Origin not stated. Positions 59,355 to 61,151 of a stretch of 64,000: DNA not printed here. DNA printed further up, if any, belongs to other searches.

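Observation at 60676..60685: In-frame G10 homopolymer inside the methyltransferase gene: candidate phase-variable (phasevarion-type) switch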

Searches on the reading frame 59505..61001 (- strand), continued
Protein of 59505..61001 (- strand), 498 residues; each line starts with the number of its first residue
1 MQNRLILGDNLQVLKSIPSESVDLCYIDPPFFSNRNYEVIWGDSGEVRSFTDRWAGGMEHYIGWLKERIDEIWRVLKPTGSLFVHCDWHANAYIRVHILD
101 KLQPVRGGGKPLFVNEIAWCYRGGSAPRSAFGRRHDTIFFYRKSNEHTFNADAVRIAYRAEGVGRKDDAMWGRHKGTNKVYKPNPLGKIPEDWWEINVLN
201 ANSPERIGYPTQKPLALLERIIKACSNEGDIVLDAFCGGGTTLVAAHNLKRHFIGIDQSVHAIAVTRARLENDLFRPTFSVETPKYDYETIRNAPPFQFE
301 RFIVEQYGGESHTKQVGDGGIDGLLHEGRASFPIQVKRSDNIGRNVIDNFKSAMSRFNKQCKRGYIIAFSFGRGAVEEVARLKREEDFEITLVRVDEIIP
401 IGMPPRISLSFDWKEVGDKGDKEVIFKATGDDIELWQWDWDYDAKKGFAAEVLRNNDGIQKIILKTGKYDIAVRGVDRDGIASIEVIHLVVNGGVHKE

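Call 17: find_related_loci(query=window:59505-61001:-, collection=genome_contigs, flank=3000)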
Query window:59505-61001:- (498 aa) in genome_contigs; peptide patterns used: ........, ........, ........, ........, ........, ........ (x = any residue, [..] = any of these).
111 stretches matched a pattern; 101 encode a relative of the query (tblastn E <= 1e-3); the best 80 are kept; 80 distinct loci.
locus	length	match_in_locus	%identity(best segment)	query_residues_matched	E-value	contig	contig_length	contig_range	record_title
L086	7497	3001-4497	51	3-497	8e-156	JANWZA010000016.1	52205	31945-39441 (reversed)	MAG: Microscillaceae bacterium isolate SKYG84 k141_381191, whole genome shotgun sequence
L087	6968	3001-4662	47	3-497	7e-144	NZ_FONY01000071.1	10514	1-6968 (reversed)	Thermoflexibacter ruber strain GEY, DSM 9560, whole genome shotgun sequence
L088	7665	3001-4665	47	3-497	2e-142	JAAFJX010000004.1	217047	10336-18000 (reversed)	MAG: Cytophagales bacterium isolate bin21.maxbin.ball.014 WN_Cytophagales_2_scaffold_52, whole genome shotgun sequence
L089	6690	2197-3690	53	1-498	3e-164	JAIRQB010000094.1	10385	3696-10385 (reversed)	MAG: Elusimicrobiota bacterium isolate Cf509_bin71 k119_16111, whole genome shotgun sequence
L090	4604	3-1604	46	30-495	3e-125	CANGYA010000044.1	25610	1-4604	MAG: Cytophagales bacterium isolate RE-15aug16-245 genome assembly, contig: RE-15aug16-C2090, whole genome shotgun seque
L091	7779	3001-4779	42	3-495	3e-120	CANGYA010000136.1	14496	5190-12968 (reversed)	MAG: Cytophagales bacterium isolate RE-15aug16-245 genome assembly, contig: RE-15aug16-C5909, whole genome shotgun seque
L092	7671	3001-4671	40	3-495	3e-111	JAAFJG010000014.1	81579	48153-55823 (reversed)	MAG: Cytophagales bacterium isolate bin11.concoct.b28b32b33.026 WN_Cytophagales_7_scaffold_14, whole genome shotgun sequ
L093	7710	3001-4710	41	3-497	5e-109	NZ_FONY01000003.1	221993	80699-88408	Thermoflexibacter ruber strain GEY, DSM 9560, whole genome shotgun sequence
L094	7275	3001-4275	42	3-425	3e-94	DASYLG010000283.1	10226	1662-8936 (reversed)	MAG TPA_asm: Iamia sp. isolate SMAG_U4342 k141_2206093, whole genome shotgun sequence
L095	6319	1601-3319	48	1-498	4e-84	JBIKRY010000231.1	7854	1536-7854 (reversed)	MAG: Bernardetiaceae bacterium isolate ME2015-06-19_3300044640_group6_bin139 Rohwer_bin614_scaffold_9666_c1, whole genom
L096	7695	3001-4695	50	1-498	1e-83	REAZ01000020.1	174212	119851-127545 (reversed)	MAG: Cytophagales bacterium isolate PH2015_01D_39_27 PH2015_01D_scaffold_50, whole genome shotgun sequence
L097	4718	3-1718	48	8-495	3e-84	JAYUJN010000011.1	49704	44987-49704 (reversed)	MAG: Bacteroidota bacterium isolate GFS_8996 GFS_8996_10, whole genome shotgun sequence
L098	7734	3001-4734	47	3-497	1e-80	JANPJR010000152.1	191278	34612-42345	MAG: Cytophagales bacterium isolate VAR_61_metabat_367 VAR_61_k141_3797914, whole genome shotgun sequence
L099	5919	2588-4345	49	3-495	1e-80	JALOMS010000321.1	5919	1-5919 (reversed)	MAG: Thermoflexibacter sp. isolate Prado057 scaffold_35644, whole genome shotgun sequence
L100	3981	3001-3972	45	3-270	2e-78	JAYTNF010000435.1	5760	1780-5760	MAG: Cytophagales bacterium isolate GFS_3882 GFS_3882_434, whole genome shotgun sequence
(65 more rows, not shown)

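Call 20: find_encoding_contigs(protein=window:59505-61001:-, flank=3000)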
Protein window:59505-61001:- (498 aa): 5 contigs read that carry it; 3 places shown.
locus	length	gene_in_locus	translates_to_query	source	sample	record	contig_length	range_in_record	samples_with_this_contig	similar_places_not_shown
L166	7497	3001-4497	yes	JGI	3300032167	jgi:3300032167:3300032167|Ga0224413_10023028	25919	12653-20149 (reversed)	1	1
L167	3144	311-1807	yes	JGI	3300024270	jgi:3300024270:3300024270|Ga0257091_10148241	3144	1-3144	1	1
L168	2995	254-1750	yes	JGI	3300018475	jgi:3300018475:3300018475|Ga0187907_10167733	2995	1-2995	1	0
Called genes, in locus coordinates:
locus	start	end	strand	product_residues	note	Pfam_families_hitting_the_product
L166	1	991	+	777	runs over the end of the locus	PF02190:LON_substr_bdg, PF08298:AAA_PrkA (weak), PF00004:AAA, PF07728:AAA_5, PF22667:Lon_lid, PF05362:Lon_C, PF13541:ChlI (weak)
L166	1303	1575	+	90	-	PF00216:Bac_DNA_binding, PF18291:HU-HIG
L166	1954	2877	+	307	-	PF12760:Zn_ribbon_IS1595, PF12762:DDE_Tnp_IS1595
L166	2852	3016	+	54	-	-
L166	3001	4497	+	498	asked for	PF13847:Methyltransf_31 (faint), PF01555:N6_N4_Mtase, PF04471:Mrr_cat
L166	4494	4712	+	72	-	-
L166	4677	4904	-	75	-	-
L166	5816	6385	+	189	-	-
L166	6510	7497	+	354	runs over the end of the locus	PF13524:Glyco_trans_1_2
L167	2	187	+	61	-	?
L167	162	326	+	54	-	-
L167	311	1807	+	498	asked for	PF13847:Methyltransf_31 (faint), PF01555:N6_N4_Mtase, PF04471:Mrr_cat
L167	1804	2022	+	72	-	-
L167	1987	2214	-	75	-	-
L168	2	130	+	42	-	?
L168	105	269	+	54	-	-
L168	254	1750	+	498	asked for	PF13847:Methyltransf_31 (faint), PF01555:N6_N4_Mtase, PF04471:Mrr_cat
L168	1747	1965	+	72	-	-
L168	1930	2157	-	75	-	-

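Call 25: find_encoding_contigs(protein=P0006, flank=3000)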
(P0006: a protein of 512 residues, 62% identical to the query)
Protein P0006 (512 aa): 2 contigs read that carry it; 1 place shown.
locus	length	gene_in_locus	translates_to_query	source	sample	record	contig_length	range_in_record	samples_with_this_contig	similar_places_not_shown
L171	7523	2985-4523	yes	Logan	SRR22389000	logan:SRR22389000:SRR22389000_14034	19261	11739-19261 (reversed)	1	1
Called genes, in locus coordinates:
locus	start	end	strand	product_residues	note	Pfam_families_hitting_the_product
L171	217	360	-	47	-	-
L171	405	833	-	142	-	PF00376:MerR, PF13411:MerR_1, PF09278:MerR-DNA-bind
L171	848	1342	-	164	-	-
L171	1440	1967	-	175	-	PF13420:Acetyltransf_4 (weak), PF00583:Acetyltransf_1, PF13673:Acetyltransf_10, PF13508:Acetyltransf_7, PF08445:FR47 (weak)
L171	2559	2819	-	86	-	PF00583:Acetyltransf_1 (weak), PF13508:Acetyltransf_7 (weak)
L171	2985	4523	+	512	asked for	PF01555:N6_N4_Mtase, PF13847:Methyltransf_31 (faint), PF04471:Mrr_cat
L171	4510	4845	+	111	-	-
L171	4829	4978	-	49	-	-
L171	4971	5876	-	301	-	PF12760:Zn_ribbon_IS1595, PF12762:DDE_Tnp_IS1595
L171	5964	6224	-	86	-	-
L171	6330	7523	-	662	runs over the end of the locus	PF02518:HATPase_c, PF00204:DNA_gyraseB, PF01751:Toprim, PF00986:DNA_gyraseB_C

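Call 26: find_encoding_contigs(protein=P0003, flank=3000)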
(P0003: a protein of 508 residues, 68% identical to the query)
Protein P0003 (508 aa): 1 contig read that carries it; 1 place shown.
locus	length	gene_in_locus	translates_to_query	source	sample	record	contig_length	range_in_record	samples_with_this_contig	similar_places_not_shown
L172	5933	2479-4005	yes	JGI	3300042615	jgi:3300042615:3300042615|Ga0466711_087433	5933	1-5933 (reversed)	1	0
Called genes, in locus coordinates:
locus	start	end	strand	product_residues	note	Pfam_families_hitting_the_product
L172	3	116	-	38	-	?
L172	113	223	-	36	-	-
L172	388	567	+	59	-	PF05930:Phage_AlpA, PF12728:HTH_17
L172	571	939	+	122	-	-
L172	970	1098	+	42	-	-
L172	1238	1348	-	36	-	-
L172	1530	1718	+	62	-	-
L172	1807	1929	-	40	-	-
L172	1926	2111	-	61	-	-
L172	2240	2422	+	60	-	PF05930:Phage_AlpA (weak), PF12728:HTH_17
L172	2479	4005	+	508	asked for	PF01555:N6_N4_Mtase, PF13847:Methyltransf_31 (faint), PF04471:Mrr_cat (weak)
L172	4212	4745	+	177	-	PF13274:SocA_Panacea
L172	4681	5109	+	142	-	-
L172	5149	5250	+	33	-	-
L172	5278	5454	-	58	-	-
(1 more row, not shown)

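Call 34: search_solved_structures(query=A1, max_evalue=0.001)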
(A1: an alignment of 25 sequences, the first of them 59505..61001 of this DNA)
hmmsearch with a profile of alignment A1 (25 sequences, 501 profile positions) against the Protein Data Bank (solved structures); distinct sequences matched with E-value up to 0.001: 16.
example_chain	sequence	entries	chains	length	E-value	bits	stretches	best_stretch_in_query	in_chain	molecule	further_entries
1eg2_A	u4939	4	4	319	4.1e-34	121.3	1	10-259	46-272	MODIFICATION METHYLASE RSRI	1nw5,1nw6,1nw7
1nw8_A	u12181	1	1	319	6.3e-34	120.7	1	60-259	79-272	MODIFICATION METHYLASE RSRI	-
9c3u_A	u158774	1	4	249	8.5e-34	120.3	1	17-265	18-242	Methyltransferase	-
8urk_A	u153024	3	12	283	1.2e-33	119.8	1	17-266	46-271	Methyltransferase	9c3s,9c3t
1g60_A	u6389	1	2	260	1e-32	116.8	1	4-272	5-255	Adenine-specific Methyltransferase MboIIA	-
6pbd_A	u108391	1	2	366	1.1e-32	116.6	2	209-274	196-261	Modification methylase CcrMI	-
5hek_A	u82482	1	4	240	2.2e-17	66.2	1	205-272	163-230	Adenine specific DNA methyltransferase (DpnA)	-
5hfj_A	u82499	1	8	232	2.3e-17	66.1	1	203-271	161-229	Adenine specific DNA methyltransferase (DpnA)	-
6k0w_B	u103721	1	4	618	1.2e-16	63.8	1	56-251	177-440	Adenine specific DNA methyltransferase (Mod)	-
8s9m_A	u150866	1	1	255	5e-15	58.4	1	210-275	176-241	DNA cytosine-N4 methyltransferase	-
8s9n_A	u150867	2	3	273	6.8e-15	57.9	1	210-275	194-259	DNA cytosine-N4 methyltransferase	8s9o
2zie_A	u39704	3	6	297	2e-14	56.4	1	209-273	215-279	Putative modification methylase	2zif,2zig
7dsu_A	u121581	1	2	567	1.1e-13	53.9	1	3-252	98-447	Mbo45V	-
1boo_A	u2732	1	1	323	2.6e-13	52.7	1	6-272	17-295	PROTEIN (N-4 CYTOSINE-SPECIFIC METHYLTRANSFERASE PVU II)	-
4zcf_A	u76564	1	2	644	2.8e-13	52.6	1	5-253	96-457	Restriction endonuclease EcoP15I, modification subunit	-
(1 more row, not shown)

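Call 35: search_protein_families(library=padloc, proteins=[window:59505-61001:-], max_evalue=0.01)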
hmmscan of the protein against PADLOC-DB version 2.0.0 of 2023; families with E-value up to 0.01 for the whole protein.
window:59505-61001:- (498 aa): 74 families (the best 25 are shown)
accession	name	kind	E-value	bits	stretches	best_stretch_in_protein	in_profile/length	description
PDLC03339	MTase_II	-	5.1e-66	221.1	1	2-356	3-351/399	Type II methyltransferase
PDLC03300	MTase_II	-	8.7e-50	167.5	1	3-280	12-287/302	Type II methyltransferase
PDLC03299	MTase_II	-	1.4e-48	163.9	1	2-271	14-258/296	Type II methyltransferase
PDLC03371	MTase_II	-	1.9e-48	163.3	1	2-272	10-254/260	Type II methyltransferase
PDLC03633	MTase_III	-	7.9e-42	141.7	1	2-271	77-354/616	Type III methyltransferase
PDLC03354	MTase_II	-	1.2e-39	134.6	2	178-273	295-385/425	Type II methyltransferase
PDLC03320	MTase_II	-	8.7e-36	121.6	1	8-271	38-275/289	Type II methyltransferase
PDLC03265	MTase_II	-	3.8e-32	110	2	5-101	27-113/333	Type II methyltransferase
PDLC03387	MTase_II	-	2.4e-30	103.7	2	130-273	161-278/289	Type II methyltransferase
PDLC03216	MTase_II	-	6.2e-30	102.4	2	209-281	194-266/364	Type II methyltransferase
PDLC03327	MTase_II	-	1.1e-29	101.7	1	9-257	46-271/319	Type II methyltransferase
PDLC03230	MTase_II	-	5.2e-29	99.6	1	3-258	36-270/360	Type II methyltransferase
PDLC03738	oMTase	-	4.4e-28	96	2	209-272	204-267/376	orphan methyltransferase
PDLC03635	MTase_III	-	8.8e-27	92.1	2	186-267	486-571/708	Type III methyltransferase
PDLC03638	MTase_III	-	3e-26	90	2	192-275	601-682/816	Type III methyltransferase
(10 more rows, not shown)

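Call 43: predict_structure(alignment_id=A1)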
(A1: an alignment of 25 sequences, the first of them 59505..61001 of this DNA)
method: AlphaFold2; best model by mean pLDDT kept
length: 498 residues; sequences in the alignment: 25
mean_pLDDT: 78.6   pTM: 0.70
mean pLDDT of the five models: 78.6, 73.7, 71.5, 67.5, 67.1
residues with pLDDT >= 90: 152; 70-90: 221; 50-70: 81; < 50: 44
segments of 3 or more residues with pLDDT < 50: 33-40, 123-132, 161-168, 203-211
pLDDT, mean of each block of 10 residues (from residue 1): 87 91 89 47 57 67 86 92 81 80 62 75 47 68 85 71 44 51 65 55 40 74 92 88 90 89 80 65 81 85 89 63 89 91 91 87 93 92 93 91 88 85 93 87 77 79 92 87 91 88
secondary structure, 60 per line:
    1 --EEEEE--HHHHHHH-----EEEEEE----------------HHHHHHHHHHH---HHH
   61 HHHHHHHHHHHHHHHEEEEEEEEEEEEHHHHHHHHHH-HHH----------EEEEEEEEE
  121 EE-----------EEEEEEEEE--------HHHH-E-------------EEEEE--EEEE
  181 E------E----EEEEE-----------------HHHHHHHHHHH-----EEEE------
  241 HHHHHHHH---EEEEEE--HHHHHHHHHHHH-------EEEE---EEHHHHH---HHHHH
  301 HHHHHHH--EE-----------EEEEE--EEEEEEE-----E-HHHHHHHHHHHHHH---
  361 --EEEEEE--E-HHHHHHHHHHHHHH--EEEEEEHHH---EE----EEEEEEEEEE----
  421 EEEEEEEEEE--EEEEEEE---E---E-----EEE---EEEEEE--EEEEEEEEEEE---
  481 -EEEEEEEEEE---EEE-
elements in order: E3-7 H10-16 E22-27 H44-54 H58-75 E76-87 H88-97 E112-122 E134-142 H151-154 E170-174 E177-181 E193-197 H215-225 E231-234 H241-248 E252-257 H260-271 E279-282 H288-292 H296-307 E323-327 E330-336 H344-357 E363-368 H373-386 E389-394 E407-416 E421-430 E433-439 E453-455 E459-464 E467-477 E482-491 E495-497

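Call 48: list_cluster_members(proteins=[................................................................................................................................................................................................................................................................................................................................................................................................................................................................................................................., window:60678-61001:-, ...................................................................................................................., window:60675-61001:-, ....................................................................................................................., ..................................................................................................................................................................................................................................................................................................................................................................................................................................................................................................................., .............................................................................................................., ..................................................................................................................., window:59505-61001:-])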
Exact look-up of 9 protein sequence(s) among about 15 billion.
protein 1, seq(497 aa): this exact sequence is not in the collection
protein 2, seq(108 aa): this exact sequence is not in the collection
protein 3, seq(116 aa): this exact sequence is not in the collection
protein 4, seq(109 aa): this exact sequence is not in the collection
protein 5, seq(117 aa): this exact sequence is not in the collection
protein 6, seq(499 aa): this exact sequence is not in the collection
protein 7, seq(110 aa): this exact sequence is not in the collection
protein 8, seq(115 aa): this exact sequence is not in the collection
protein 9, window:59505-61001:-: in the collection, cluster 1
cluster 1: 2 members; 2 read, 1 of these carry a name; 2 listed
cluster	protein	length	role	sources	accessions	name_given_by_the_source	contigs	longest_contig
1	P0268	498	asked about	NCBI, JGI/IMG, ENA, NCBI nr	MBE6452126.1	MAG: hypothetical protein E7012_01365 [Alphaproteobacteria bacterium] | hypothetical protein [Alphaproteobacteria bacterium]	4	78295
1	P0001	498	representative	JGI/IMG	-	-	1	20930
